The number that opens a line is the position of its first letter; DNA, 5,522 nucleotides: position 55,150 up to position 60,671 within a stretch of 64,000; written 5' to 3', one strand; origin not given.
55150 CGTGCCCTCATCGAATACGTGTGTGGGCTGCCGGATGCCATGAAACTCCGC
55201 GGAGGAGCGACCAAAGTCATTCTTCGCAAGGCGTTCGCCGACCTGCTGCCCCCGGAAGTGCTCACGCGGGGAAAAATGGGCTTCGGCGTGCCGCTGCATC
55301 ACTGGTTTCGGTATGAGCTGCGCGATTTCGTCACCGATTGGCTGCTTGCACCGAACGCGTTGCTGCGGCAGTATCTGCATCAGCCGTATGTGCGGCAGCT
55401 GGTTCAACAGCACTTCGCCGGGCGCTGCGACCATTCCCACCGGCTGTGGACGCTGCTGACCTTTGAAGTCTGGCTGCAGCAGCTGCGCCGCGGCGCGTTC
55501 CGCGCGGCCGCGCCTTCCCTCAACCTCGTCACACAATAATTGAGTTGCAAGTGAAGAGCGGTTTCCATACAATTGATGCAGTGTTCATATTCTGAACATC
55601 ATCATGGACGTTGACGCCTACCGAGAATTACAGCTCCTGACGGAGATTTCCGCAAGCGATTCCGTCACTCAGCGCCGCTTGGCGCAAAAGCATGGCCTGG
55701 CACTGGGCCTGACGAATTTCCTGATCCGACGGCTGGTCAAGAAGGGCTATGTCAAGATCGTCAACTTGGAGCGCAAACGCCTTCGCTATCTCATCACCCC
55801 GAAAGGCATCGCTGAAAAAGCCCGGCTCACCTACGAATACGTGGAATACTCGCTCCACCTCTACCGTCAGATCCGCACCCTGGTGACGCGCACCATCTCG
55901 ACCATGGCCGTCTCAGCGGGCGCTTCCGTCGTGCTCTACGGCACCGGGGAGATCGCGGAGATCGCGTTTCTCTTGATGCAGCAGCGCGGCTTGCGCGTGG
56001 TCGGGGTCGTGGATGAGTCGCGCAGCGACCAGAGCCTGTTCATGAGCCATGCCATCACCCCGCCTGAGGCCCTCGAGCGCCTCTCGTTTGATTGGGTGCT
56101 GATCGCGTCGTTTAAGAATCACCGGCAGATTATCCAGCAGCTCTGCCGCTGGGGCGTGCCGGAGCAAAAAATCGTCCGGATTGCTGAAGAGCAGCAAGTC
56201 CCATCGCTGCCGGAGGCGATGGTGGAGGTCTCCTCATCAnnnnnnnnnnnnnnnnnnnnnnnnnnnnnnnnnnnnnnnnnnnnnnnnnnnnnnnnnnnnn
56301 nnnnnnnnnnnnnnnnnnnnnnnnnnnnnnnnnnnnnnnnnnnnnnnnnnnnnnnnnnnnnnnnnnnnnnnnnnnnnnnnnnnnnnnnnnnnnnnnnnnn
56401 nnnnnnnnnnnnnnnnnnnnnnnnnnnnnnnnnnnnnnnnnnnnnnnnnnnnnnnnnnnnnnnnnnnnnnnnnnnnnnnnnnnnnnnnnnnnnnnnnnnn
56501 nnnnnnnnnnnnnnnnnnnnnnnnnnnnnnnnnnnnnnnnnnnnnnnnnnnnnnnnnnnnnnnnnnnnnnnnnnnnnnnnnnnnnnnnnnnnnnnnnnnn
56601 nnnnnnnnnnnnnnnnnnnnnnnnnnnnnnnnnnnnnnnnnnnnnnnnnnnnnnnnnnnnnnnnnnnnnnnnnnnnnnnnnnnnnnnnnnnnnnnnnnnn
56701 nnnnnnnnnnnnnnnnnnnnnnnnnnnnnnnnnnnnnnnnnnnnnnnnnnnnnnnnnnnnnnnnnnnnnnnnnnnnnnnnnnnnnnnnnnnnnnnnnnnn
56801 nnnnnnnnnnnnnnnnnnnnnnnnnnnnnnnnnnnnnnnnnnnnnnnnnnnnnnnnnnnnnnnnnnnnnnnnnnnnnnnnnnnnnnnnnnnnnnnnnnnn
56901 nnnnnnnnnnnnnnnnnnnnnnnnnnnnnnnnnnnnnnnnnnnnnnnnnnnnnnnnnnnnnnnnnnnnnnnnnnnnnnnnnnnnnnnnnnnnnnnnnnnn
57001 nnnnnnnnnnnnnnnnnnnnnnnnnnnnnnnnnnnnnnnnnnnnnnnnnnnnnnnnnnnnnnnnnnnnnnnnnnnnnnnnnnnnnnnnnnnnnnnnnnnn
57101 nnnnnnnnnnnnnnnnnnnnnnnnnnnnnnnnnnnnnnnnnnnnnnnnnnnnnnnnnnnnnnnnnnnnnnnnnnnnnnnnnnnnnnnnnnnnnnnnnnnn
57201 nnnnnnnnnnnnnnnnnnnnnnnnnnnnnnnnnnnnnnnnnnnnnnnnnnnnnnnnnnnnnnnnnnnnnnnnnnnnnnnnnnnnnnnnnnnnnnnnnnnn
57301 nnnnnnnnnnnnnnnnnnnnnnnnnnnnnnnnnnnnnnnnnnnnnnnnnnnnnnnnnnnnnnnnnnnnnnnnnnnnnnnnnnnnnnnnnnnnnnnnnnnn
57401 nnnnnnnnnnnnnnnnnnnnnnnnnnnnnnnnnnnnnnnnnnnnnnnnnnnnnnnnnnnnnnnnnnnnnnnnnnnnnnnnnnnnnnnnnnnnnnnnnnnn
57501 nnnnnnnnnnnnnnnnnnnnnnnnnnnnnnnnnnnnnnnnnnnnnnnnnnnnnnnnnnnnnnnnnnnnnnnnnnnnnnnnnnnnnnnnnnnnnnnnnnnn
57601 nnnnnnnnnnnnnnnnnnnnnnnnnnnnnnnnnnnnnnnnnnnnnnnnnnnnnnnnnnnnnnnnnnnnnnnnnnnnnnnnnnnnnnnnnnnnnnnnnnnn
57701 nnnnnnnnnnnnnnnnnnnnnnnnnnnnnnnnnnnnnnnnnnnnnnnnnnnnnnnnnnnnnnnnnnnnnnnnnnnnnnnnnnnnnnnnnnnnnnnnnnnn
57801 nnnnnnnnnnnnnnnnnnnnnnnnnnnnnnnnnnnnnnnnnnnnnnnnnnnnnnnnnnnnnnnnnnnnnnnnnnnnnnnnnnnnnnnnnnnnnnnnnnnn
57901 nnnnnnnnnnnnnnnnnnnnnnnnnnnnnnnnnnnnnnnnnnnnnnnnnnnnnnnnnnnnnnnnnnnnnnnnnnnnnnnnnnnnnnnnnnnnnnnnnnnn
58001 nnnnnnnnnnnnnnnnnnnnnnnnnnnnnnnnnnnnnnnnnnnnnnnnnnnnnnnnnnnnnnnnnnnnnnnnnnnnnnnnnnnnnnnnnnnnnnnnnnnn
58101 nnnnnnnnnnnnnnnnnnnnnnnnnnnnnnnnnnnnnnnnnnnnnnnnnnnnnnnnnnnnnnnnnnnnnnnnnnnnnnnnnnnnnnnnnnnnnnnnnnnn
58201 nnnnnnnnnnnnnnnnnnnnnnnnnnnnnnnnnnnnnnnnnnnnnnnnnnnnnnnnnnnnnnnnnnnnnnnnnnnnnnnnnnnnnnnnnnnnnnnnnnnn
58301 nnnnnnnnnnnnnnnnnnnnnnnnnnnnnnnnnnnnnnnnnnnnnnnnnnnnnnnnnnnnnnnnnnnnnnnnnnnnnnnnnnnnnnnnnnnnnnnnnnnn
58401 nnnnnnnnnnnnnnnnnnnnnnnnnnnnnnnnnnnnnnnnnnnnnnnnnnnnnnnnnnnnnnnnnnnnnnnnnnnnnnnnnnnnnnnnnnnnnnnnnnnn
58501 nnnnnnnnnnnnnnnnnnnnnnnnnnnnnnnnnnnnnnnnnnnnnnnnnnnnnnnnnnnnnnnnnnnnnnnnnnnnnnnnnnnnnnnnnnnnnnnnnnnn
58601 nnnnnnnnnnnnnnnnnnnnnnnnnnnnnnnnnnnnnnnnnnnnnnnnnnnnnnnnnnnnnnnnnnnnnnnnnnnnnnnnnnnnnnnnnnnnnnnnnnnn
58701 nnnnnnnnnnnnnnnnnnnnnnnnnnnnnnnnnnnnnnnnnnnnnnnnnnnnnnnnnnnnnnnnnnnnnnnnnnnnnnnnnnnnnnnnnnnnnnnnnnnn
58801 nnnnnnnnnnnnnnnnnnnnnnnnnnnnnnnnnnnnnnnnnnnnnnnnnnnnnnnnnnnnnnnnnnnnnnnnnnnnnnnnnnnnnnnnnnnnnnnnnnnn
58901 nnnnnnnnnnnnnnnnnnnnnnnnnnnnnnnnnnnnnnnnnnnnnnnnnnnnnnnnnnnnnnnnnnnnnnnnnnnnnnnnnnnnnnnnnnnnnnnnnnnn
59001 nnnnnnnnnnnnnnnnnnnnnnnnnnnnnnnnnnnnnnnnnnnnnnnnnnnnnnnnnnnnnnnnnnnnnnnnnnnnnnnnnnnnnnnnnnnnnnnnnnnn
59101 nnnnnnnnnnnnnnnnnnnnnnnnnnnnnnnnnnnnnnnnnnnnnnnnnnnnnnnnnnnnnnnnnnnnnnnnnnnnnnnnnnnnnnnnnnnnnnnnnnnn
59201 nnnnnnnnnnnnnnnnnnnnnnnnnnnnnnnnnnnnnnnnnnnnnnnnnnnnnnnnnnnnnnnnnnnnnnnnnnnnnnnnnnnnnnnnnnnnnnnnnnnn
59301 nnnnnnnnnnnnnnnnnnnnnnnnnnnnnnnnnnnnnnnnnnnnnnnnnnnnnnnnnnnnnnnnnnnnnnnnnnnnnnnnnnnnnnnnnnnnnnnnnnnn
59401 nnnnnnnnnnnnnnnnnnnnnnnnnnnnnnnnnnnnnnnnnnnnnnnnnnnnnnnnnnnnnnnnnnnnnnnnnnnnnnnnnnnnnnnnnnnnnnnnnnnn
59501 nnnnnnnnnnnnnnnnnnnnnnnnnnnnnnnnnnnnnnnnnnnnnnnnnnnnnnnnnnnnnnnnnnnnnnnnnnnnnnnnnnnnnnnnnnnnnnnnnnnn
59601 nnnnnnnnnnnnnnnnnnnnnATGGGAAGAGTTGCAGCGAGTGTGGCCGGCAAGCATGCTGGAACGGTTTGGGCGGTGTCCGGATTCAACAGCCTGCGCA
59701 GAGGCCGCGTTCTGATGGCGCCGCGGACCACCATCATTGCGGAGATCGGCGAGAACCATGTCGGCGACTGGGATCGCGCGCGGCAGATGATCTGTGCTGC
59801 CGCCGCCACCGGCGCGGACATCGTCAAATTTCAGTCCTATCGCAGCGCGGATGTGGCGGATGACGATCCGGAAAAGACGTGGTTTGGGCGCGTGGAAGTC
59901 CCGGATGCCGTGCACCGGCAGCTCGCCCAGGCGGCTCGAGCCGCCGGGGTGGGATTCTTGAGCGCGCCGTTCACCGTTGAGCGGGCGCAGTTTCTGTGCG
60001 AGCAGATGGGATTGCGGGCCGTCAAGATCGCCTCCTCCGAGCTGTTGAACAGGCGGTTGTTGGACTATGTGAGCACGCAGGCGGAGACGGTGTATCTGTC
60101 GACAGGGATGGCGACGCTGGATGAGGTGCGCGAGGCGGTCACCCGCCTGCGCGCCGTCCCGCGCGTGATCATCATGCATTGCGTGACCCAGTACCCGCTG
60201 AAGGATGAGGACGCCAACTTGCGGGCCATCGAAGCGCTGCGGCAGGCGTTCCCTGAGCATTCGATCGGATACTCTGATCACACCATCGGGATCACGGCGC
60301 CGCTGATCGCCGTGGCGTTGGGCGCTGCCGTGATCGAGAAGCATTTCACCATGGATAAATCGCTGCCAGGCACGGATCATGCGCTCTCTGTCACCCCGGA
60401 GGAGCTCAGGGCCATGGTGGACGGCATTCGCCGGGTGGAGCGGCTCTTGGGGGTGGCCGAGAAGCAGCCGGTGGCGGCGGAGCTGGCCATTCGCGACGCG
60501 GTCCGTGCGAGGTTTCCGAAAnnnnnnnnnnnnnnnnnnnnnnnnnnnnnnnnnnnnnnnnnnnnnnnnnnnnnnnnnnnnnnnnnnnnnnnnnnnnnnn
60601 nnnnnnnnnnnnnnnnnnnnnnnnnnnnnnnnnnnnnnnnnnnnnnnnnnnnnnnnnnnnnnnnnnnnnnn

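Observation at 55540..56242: Only substantial intergenic gap carries a palindromic operator upstream of a wHTH/Rossmann-domain regulator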

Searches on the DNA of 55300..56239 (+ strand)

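Call 58: search_rna_families(source=window, start=55300, end=55800, threshold=evalue, max_evalue=1)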
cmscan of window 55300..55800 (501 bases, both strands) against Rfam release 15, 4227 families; matches with E-value up to 1: 1.
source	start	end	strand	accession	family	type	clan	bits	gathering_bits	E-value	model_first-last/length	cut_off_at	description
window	55462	55516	+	RF01782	ASpks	Gene; antisense;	-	18.5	52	0.55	1-75/75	no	ASpks TB sRNA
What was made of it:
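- There is no Rfam match (call 58).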

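Call 59: search_rna_families(sources=[L017, L019, L020, L021, L022, L023, L024, L026, L027, L028], threshold=gathering)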
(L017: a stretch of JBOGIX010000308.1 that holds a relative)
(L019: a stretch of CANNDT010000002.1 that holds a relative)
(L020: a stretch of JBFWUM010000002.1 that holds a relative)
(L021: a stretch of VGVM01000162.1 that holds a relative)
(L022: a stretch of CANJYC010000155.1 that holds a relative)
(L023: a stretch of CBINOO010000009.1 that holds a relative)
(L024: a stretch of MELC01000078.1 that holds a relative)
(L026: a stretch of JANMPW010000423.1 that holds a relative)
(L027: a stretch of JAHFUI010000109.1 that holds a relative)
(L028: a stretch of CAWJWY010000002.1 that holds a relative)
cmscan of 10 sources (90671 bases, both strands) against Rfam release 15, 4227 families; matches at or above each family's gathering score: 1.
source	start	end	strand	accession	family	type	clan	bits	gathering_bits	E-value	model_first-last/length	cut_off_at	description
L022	48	121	+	RF00005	tRNA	Gene; tRNA;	CL00001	75.4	29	1.4e-14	1-71/71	no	tRNA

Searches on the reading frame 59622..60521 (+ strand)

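Call 41: search_protein_families(library=pfam, proteins=[window:59622-60521:+], max_evalue=0.00001)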
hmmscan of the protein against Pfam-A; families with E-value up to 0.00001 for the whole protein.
window:59622-60521:+ (300 aa): 1 family
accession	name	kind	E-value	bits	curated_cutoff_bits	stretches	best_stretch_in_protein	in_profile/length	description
PF03102.20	NeuB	-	2.5e-71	240.4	22.1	1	56-280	1-240/241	NeuB family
